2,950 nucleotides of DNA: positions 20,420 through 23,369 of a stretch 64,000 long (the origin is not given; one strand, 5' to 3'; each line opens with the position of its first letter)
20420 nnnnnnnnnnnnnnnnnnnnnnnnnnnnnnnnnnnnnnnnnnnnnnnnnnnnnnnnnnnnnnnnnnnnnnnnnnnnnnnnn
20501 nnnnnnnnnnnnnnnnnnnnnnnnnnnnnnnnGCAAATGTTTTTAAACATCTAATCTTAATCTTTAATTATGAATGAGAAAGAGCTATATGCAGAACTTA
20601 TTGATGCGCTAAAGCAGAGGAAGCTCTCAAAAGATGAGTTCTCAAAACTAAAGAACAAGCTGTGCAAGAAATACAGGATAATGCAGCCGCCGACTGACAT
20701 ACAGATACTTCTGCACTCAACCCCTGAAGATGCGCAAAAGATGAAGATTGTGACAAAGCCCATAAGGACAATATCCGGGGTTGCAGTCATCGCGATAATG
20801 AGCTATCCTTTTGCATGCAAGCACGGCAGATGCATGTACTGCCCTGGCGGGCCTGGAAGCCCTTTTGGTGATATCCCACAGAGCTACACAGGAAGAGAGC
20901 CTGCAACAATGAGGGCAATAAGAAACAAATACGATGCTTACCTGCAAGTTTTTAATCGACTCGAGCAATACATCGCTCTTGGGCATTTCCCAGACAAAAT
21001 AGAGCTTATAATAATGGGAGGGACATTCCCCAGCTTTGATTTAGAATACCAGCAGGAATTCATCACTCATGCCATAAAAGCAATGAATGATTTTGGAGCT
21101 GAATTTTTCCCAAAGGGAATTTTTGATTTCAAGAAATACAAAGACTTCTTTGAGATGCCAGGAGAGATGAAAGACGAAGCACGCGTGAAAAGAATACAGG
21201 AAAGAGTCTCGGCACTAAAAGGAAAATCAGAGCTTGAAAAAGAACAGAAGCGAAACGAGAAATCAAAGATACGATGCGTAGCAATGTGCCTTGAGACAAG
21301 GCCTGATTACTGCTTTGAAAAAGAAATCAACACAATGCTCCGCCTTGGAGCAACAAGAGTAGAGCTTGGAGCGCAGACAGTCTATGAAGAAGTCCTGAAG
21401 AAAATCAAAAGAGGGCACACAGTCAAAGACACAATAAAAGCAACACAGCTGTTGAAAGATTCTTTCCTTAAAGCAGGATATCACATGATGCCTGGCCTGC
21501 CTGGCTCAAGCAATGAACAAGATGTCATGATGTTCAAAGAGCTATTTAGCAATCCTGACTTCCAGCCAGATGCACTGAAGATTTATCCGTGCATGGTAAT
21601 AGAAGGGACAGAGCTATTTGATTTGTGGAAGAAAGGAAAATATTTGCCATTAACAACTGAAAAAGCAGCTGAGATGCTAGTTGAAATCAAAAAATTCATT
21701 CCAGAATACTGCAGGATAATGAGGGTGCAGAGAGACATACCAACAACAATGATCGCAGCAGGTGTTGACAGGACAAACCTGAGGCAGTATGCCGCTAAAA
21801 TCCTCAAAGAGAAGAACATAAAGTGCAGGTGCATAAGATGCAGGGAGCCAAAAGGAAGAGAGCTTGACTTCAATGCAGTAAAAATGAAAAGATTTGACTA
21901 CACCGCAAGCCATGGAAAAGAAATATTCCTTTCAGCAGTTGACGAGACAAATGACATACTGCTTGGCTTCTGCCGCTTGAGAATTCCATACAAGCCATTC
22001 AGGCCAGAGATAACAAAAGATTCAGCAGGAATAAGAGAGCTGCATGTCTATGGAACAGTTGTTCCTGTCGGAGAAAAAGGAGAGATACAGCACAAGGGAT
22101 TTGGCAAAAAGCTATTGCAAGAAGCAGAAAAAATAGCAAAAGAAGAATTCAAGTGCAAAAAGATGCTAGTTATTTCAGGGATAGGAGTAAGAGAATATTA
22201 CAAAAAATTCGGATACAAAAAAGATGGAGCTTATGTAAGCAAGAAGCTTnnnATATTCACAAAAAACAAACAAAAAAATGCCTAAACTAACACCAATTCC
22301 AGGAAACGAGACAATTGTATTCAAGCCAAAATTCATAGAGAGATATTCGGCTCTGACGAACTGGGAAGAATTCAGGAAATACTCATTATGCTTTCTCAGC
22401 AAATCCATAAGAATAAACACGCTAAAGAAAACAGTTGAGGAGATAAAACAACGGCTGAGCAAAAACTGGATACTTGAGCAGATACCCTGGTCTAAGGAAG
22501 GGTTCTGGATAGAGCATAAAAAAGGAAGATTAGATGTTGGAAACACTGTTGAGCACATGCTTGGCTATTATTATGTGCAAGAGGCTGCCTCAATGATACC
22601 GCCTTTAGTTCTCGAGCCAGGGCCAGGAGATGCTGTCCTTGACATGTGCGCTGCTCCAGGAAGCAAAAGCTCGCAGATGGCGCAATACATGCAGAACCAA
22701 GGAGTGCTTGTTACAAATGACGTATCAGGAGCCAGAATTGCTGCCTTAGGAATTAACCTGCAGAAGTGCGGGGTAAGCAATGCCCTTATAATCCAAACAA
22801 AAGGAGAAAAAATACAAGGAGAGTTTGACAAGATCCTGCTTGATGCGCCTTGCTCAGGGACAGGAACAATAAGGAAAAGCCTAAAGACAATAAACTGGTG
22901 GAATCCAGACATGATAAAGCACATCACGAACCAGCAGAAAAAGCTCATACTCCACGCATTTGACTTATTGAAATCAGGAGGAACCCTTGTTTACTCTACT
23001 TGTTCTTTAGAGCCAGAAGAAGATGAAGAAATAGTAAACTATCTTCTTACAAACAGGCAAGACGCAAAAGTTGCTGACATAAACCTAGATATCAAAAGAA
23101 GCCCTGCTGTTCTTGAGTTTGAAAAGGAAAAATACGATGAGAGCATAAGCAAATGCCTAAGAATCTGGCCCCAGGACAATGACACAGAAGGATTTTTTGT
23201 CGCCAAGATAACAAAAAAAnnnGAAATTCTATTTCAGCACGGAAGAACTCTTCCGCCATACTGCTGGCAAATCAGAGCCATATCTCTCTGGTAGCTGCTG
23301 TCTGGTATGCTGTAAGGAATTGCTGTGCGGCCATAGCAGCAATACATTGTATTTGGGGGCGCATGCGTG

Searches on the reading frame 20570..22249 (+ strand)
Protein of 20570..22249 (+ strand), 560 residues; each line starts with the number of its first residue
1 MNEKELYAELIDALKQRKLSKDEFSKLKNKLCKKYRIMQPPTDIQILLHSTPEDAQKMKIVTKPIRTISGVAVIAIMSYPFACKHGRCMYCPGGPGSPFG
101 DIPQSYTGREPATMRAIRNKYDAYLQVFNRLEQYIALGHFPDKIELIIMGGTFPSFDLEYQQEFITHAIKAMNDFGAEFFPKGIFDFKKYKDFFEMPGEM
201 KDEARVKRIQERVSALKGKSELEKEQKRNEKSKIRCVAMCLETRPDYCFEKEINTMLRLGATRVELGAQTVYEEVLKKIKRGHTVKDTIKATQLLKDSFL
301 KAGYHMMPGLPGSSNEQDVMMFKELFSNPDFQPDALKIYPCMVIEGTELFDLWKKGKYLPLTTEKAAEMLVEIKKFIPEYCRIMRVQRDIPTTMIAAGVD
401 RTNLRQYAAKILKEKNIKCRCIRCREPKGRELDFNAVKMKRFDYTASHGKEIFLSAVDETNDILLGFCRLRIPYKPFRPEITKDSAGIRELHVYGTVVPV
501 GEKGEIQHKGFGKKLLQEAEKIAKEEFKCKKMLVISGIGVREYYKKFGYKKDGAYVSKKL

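Call 41: search_protein_families(library=pfam, proteins=[window:20570-22249:+], max_evalue=0.01)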
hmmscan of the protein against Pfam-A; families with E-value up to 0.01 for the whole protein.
window:20570-22249:+ (560 aa): 6 families
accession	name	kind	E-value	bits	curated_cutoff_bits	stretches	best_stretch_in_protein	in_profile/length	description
PF16199.10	Radical_SAM_C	-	1.8e-20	73.3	31.9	1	333-408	1-79/85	Radical_SAM C-terminal domain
PF04055.27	Radical_SAM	-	4e-15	56.8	29.5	1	83-317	7-158/166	Radical SAM superfamily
PF00583.31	Acetyltransf_1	-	5.2e-07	30.4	20.7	1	447-549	30-116/116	Acetyltransferase (GNAT) family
PF23613.1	ELP3_N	-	3.6e-06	27.3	27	1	5-68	7-70/70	ELP3 N-terminal domain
PF13673.13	Acetyltransf_10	-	4.4e-05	23.9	23.6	1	505-554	62-112/128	Acetyltransferase (GNAT) domain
PF13508.13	Acetyltransf_7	-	0.0003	21.6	27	1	505-551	39-84/84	Acetyltransferase (GNAT) domain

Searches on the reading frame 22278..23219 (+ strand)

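Call 41: search_protein_families(library=pfam, proteins=[window:22278-23219:+], max_evalue=0.01)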
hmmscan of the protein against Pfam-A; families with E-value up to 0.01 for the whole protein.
window:22278-23219:+ (314 aa): 4 families
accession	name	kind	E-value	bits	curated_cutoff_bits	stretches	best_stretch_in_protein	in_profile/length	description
PF01189.24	Methyltr_RsmB-F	-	1.3e-52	178.9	27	1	110-311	2-198/199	16S rRNA methyltransferase RsmB/F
PF17125.10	Methyltr_RsmF_N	-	1.2e-16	61.3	34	1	18-103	4-86/86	N-terminal domain of 16S rRNA methyltransferase RsmF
PF13847.12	Methyltransf_31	-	6.2e-07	29.6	27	1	117-252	4-122/145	Methyltransferase domain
PF01728.25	FtsJ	-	0.0089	16.4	24.1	0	116-255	21-151/181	FtsJ-like methyltransferase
